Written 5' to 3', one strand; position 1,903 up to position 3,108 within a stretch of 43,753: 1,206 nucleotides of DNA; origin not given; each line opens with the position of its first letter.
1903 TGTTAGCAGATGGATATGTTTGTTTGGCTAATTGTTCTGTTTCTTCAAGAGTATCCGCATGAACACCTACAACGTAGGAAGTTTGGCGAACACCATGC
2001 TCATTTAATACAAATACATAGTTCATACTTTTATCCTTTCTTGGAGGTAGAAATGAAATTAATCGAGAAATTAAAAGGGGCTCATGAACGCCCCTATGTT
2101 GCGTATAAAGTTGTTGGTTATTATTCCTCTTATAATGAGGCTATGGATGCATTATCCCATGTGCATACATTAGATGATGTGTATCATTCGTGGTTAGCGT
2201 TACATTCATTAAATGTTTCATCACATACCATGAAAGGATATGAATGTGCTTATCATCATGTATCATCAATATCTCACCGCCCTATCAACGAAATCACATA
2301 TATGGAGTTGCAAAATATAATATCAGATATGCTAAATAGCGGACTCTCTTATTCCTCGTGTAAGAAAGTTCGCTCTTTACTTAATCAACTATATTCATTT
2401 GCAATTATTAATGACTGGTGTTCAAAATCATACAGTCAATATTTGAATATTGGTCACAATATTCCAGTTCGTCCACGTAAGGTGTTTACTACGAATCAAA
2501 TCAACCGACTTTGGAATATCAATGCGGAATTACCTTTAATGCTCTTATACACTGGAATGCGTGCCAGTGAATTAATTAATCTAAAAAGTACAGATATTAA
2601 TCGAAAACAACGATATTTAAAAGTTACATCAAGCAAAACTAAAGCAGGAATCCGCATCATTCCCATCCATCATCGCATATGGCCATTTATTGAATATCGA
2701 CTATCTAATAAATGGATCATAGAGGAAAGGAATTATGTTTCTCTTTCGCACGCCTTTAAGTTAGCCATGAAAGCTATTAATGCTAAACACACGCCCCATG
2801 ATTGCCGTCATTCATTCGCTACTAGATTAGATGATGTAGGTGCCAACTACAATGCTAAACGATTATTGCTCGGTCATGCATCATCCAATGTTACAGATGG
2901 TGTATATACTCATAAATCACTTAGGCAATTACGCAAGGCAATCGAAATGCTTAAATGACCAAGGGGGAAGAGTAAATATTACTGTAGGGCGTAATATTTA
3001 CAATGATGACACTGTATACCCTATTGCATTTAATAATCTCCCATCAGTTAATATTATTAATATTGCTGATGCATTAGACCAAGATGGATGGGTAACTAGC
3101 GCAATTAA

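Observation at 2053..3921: Tyrosine-recombinase shufflon predicted to swap four alternative C-terminal tips onto the tail fibre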

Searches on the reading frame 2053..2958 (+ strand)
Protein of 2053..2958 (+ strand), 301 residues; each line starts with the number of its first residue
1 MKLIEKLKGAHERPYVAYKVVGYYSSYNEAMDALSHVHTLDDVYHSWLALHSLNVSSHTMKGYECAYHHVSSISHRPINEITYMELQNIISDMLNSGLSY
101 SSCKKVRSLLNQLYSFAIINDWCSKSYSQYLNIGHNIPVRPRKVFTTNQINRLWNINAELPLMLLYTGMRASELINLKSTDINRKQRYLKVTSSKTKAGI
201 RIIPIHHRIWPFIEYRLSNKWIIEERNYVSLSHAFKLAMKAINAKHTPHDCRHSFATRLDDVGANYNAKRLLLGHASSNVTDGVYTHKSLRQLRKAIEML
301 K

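Call 4: search_protein_families(library=pfam, proteins=[window:2053-2958:+], max_evalue=0.01)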
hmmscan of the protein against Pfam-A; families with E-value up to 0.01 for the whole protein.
window:2053-2958:+ (301 aa): 4 families
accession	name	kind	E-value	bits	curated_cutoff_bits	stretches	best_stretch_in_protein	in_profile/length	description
PF00589.27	Phage_integrase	-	1.3e-18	67.8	27.1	1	162-289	29-169/172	Phage integrase family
PF02899.23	Phage_int_SAM_1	-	0.00018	22.2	22.3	1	54-118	13-80/83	Phage integrase, N-terminal SAM-like domain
PF14659.12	Phage_int_SAM_3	-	0.00059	20.4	22.6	1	39-93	1-57/58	Phage integrase, N-terminal SAM-like domain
PF22022.2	Phage_int_M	-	0.00085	20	27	1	44-126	5-88/96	Phage integrase central domain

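Call 8: find_related_loci(query=window:2053-2958:+, collection=genome_contigs, flank=6000)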
Query window:2053-2958:+ (301 aa) in genome_contigs; peptide patterns used: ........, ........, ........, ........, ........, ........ (x = any residue, [..] = any of these).
42 stretches matched a pattern; 6 encode a relative of the query (tblastn E <= 1e-3); 6 distinct loci.
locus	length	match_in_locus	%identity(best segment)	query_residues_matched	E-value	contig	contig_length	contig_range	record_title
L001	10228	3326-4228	92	1-301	0e+0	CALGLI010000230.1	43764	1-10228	MAG TPA_asm: uncultured Veillonella sp. isolate ERR589727_bin.7_CONCOCT_v1.1_MAG genome assembly, contig: ERZ773206.125,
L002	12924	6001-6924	63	1-301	4e-130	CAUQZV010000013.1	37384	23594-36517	MAG TPA_asm: uncultured Veillonella sp. isolate ERR9968989_bin.3_MetaWRAP_v1.3_MAG genome assembly, contig: ERZ21615899.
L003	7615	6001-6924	64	1-301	8e-128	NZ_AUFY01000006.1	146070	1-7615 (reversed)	Veillonella montpellierensis DSM 17217 K357DRAFT_scaffold00005.5_C, whole genome shotgun sequence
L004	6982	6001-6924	61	1-301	2e-124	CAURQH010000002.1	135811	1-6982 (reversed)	MAG TPA_asm: uncultured Veillonella sp. isolate ERR9969214_bin.13_MetaWRAP_v1.3_MAG genome assembly, contig: ERZ21616163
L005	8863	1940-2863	61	1-301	2e-124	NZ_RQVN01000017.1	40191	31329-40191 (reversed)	Veillonella sp. VA142 contig_0017, whole genome shotgun sequence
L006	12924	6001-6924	65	1-301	3e-124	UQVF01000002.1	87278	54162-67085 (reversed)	uncultured Veillonella sp. isolate UMGS672 genome assembly, contig: NODE_33_length_87278_cov_7.17908, whole genome shotg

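Call 24: search_protein_families(library=ncbifam, proteins=[window:2053-2958:+], max_evalue=0.01)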
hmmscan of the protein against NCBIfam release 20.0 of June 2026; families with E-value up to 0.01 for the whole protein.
window:2053-2958:+ (301 aa): 10 families
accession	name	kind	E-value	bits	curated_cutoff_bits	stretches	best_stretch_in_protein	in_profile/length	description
NF040815.2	recomb_XerA_Arch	equivalog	3.2e-22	79.4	220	1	50-296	7-262/263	site-specific tyrosine recombinase/integron integrase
TIGR02225.1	recomb_XerD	equivalog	2.5e-20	73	329.6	2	54-214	12-181/290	site-specific tyrosine recombinase XerD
NF001399.0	PRK00283.1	subfamily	1.7e-18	66.9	279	1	54-297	21-292/300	tyrosine recombinase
TIGR02224.1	recomb_XerC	equivalog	4.3e-18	65.7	335.15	1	52-296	10-285/295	tyrosine recombinase XerC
NF003462.0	PRK05084.1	equivalog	1.7e-13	50.1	267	2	240-300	297-356/360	tyrosine recombinase XerS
NF002331.0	PRK01287.1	subfamily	4.5e-10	39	371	2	236-295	260-319/365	site-specific tyrosine recombinase XerC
TIGR02249.1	integrase_gron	subfamily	1.3e-09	37.9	265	1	241-288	254-300/315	integron integrase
NF040693.1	recomb_GmtY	equivalog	3.8e-06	26.4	340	1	246-296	391-440/441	gamma-mobile-trio recombinase GmtY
NF002685.0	PRK02436.1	equivalog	3.3e-05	23.9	178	1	98-226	52-180/245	site-specific tyrosine recombinase XerD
NF011946.0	PRK15417.1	equivalog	6.3e-05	22.3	435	1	232-287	258-314/337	integron integrase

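Call 25: search_protein_families(library=phrogs, proteins=[window:2053-2958:+], max_evalue=0.01)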
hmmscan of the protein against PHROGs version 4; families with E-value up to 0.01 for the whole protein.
window:2053-2958:+ (301 aa): 4 families
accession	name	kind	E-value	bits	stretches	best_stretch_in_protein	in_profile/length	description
phrog_1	-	integration and excision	3.8e-49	169.5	1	28-300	146-447/611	integrase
phrog_216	-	integration and excision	1.5e-19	71.2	1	160-300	79-236/301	integrase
phrog_7685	-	integration and excision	8.8e-07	29.7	1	219-300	151-235/240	integrase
phrog_24775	-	unknown function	0.0011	20.1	1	239-294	22-75/101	-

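Call 26: search_dna_similar(query=window:2053-2958:+, collection=phages, mode=protein, max_rows=30)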
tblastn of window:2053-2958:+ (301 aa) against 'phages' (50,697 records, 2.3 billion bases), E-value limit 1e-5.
Records with a match: 30; places in all: 30; records where one place covers at least 80% of the query: 22.
Best place of each record, by identity: <60% 30.
By first word of the organism name: Bacteriophage 8; Fusobacterium 6; Ruminococcus 6; Butyrivibrio 4; Clostridium 2; Faecalibacterium 2; Blautia 1; bajarodino 1.
By host as written in the record: - 8; [Ruminococcus] gnavus ATCC 29149 6; Fusobacterium nucleatum 4; Butyrivibrio fibrisolvens DSM 3071 3; [Clostridium] innocuum 2; Faecalibacterium prausnitzii 2; Fusobacterium nucleatum 7_1 1; Fusobacterium necrophorum 1; and 3 more.
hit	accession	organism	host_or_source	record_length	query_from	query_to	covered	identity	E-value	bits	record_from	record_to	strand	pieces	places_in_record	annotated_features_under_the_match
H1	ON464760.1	Fusobacterium phage JD-Fnp2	Fusobacterium nucleatum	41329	1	300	100%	33.4%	7e-36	142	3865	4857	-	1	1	site-specific integrase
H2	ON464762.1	Fusobacterium phage JD-Fnp5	Fusobacterium nucleatum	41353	1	300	100%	33.4%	7e-36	142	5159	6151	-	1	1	site-specific integrase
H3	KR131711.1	Fusobacterium phage Funu2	Fusobacterium nucleatum 7_1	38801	6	300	98%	31.9%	8e-35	139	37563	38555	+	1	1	integrase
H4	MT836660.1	Bacteriophage sp.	human fecal samples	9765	6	297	97%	30.5%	7e-31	127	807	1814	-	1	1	record has no annotation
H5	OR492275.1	Fusobacterium phage phiHugo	Fusobacterium necrophorum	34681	11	300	96%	27.8%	6e-26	113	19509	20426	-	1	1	xerC: tyrosine recombinase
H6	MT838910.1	Bacteriophage sp.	human fecal samples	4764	6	297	97%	27.6%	2e-27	117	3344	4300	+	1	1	record has no annotation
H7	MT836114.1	Bacteriophage sp.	human fecal samples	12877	4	297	98%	27.4%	7e-30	124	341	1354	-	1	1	record has no annotation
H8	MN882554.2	Butyrivibrio phage Idris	Butyrivibrio fibrisolvens DSM 3071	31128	4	300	99%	26.1%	4e-24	107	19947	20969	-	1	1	hypothetical protein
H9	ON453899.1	Clostridium phage Amboise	[Clostridium] innocuum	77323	31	300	90%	28.4%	6e-20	96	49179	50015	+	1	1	integrase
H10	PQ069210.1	Butyrivibrio phage Closwp03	Butyrivibrio sp.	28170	4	300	99%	25.8%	4e-24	107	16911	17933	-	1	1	hypothetical protein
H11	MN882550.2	Butyrivibrio phage Arawn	Butyrivibrio fibrisolvens DSM 3071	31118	4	300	99%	25.8%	4e-24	107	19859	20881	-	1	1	hypothetical protein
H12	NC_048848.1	Butyrivibrio phage Arawn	Butyrivibrio fibrisolvens DSM 3071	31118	4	300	99%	25.8%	4e-24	107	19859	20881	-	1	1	hypothetical protein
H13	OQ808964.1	Fusobacterium phage vB_FnuS_FNU4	Fusobacterium nucleatum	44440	40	297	86%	29.6%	9e-25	110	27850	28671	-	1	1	putative site-specific integrase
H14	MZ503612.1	Fusobacterium phage FNU_1P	Fusobacterium nucleatum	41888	39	298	86%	28.6%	3e-23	105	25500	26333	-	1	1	site-specific integrase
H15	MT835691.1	Bacteriophage sp.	human fecal samples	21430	44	297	84%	27.5%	6e-11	69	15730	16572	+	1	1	record has no annotation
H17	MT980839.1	Ruminococcus phage phiRgPS_6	[Ruminococcus] gnavus ATCC 29149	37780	66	301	78%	28.5%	3e-19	94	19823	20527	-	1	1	gp19: integrase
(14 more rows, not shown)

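Call 27: get_annotated_region(hit=H8, flank=4000)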
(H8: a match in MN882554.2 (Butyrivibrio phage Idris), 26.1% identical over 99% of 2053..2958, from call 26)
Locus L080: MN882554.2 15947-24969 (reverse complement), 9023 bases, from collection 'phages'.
description: Butyrivibrio phage Idris, complete genome.
organism: Butyrivibrio phage Idris (NCBI taxid 2696360)
taxonomy: Viruses; Duplodnaviria; Heunggongvirae; Uroviricota; Caudoviricetes; Arawnvirus; Arawnvirus arawn
host: Butyrivibrio fibrisolvens DSM 3071; source: -; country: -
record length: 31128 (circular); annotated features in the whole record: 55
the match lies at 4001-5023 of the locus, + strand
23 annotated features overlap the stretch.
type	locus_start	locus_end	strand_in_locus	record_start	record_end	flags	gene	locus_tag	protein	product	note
CDS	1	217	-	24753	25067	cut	-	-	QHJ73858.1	hypothetical protein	Hypothetical coding region with unknown function. ORF predicted by GeneMarkS-2, Glimmer3, Phanotate-v1.1.2, ...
CDS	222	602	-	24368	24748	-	-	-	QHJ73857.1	hypothetical protein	Hypothetical coding region with unknown function. ORF predicted by GeneMarkS-2, Glimmer3, Phanotate-v1.1.2, ...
CDS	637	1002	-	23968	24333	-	-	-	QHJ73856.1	hypothetical protein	Hypothetical coding region with unknown function. ORF predicted by GeneMarkS-2, Phanotate-v1.1.2, Prodigal-v2.6.38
CDS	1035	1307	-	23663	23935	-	-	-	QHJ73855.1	hypothetical protein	Hypothetical coding region with unknown function. ORF predicted by GeneMarkS-2, Glimmer3, Phanotate-v1.1.2, ...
CDS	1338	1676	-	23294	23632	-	-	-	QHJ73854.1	hypothetical protein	Hypothetical coding region with unknown function. ORF predicted by GeneMarkS-2, Glimmer3, Phanotate-v1.1.2, ...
CDS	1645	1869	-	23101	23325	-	-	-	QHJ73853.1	putative Xis protein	Pfam Helix-turn-helix domain (PF12728.7), TIGRfam DNA binding domain in the excisionase family (TIGR01764). ORF ...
CDS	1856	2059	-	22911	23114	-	-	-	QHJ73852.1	hypothetical protein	Hypothetical coding region with unknown function. ORF predicted by GeneMarkS-2, Glimmer3, Phanotate-v1.1.2, ...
CDS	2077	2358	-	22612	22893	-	-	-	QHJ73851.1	hypothetical protein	Hypothetical coding region with unknown function. ORF predicted by GeneMarkS-2, Glimmer3, Phanotate-v1.1.2, ...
CDS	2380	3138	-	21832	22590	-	-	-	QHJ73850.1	hypothetical protein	Hypothetical coding region with unknown function. ORF predicted by GeneMarkS-2, Glimmer3, Phanotate-v1.1.2, ...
regulatory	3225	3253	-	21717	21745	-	-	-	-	promoter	promoter predicted by PhagePromoter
regulatory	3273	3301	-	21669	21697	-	-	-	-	promoter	promoter predicted by PhagePromoter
CDS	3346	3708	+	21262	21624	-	-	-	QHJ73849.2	hypothetical protein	Hypothetical coding region with unknown function. ORF predicted by GeneMarkS-2, Glimmer3, Prodigal-v2.6.29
regulatory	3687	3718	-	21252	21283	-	-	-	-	terminator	Predicted by FindTerm v2.8.1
CDS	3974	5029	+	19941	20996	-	-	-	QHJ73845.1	hypothetical protein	Hypothetical coding region with unknown function. ORF predicted by GeneMarkS-2, Glimmer3, Phanotate-v1.1.2, ...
regulatory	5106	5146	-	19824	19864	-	-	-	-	terminator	Predicted by FindTerm v2.8.1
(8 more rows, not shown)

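Call 28: get_annotated_region(hit=H17, flank=4000)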
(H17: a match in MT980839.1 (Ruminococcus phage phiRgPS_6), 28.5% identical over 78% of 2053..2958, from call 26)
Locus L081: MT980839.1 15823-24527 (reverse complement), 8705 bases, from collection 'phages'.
description: Ruminococcus phage phiRgPS_6, complete genome.
organism: Ruminococcus phage phiRgPS_6 (NCBI taxid 2772521)
taxonomy: Viruses; Duplodnaviria; Heunggongvirae; Uroviricota; Caudoviricetes
host: [Ruminococcus] gnavus ATCC 29149; source: human feces; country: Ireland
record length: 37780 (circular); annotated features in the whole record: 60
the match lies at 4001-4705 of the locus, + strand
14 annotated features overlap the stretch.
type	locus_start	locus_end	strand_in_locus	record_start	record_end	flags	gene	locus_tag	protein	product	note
CDS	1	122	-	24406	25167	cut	gp29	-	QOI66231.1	DNA-binding anti-repressor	DNA-binding anti-repressor [Paenibacillus phage Vegas]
CDS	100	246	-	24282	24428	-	gp28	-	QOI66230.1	hypothetical protein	-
CDS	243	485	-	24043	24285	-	gp27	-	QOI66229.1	hypothetical protein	-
CDS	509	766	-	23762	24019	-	gp26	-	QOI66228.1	hypothetical protein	-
CDS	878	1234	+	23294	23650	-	gp25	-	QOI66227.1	hypothetical protein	-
CDS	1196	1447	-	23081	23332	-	gp24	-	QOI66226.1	hypothetical protein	-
CDS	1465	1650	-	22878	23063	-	gp23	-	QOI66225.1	transcriptional regulator, HTH cro type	-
CDS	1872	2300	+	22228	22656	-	gp22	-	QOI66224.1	hypothetical protein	gp41 [Listeria phage B054]/transcriptional regulator, HTH cro type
CDS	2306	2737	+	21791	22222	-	gp21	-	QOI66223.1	hypothetical protein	hypothetical protein BV1_gp46 [Bacillus virus 1]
CDS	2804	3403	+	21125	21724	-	gp20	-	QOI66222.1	beta-sandwich domain-containing protein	-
CDS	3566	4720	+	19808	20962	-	gp19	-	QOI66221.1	integrase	-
CDS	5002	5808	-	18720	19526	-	gp18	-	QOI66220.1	endolysin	endolysin, N-acetylmuramoyl-L-alanine amidase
CDS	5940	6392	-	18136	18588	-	gp17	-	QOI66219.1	holin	holin [Bacillus phage]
CDS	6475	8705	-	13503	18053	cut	gp16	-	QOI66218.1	tail fiber protein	-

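Call 29: get_annotated_region(hit=H5, flank=4000)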
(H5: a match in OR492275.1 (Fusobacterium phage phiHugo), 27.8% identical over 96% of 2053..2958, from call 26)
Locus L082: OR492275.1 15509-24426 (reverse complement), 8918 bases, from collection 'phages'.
description: Fusobacterium phage phiHugo, complete genome.
organism: Fusobacterium phage phiHugo (NCBI taxid 3079568)
taxonomy: Viruses
host: Fusobacterium necrophorum; source: Rumen fluid enrichment; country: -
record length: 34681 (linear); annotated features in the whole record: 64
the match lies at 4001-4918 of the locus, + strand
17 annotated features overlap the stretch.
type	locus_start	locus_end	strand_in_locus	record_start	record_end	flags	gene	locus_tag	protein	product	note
CDS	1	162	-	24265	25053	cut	-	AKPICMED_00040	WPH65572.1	antirepressor KilAC domain-containing protein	-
CDS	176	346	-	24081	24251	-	-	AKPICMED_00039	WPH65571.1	hypothetical protein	-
CDS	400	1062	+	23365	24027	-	-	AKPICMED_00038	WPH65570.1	DUF4145 domain-containing protein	-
CDS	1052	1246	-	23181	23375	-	-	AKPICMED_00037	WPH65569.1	hypothetical protein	-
CDS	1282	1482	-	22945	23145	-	-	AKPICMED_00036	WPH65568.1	XRE family transcriptional regulator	-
CDS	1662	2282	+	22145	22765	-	-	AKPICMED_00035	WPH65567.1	hypothetical protein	-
CDS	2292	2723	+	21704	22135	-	-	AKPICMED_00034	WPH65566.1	ImmA/IrrE family metallo-endopeptidase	-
CDS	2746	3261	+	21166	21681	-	-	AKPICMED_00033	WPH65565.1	hypothetical protein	-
CDS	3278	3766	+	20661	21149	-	-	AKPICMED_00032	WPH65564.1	hypothetical protein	-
CDS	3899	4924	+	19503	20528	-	xerC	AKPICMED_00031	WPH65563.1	tyrosine recombinase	Tyrosine recombinase XerC; integration and excision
CDS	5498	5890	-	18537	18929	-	-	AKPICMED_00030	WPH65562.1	holin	-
CDS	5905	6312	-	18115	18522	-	-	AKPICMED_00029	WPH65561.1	tektin family protein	-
CDS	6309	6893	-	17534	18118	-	-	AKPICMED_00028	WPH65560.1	N-acetylmuramoyl-L-alanine amidase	-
CDS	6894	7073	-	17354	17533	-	-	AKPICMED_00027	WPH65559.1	hypothetical protein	-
CDS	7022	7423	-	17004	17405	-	-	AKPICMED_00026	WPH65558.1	DUF2977 domain containing protein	-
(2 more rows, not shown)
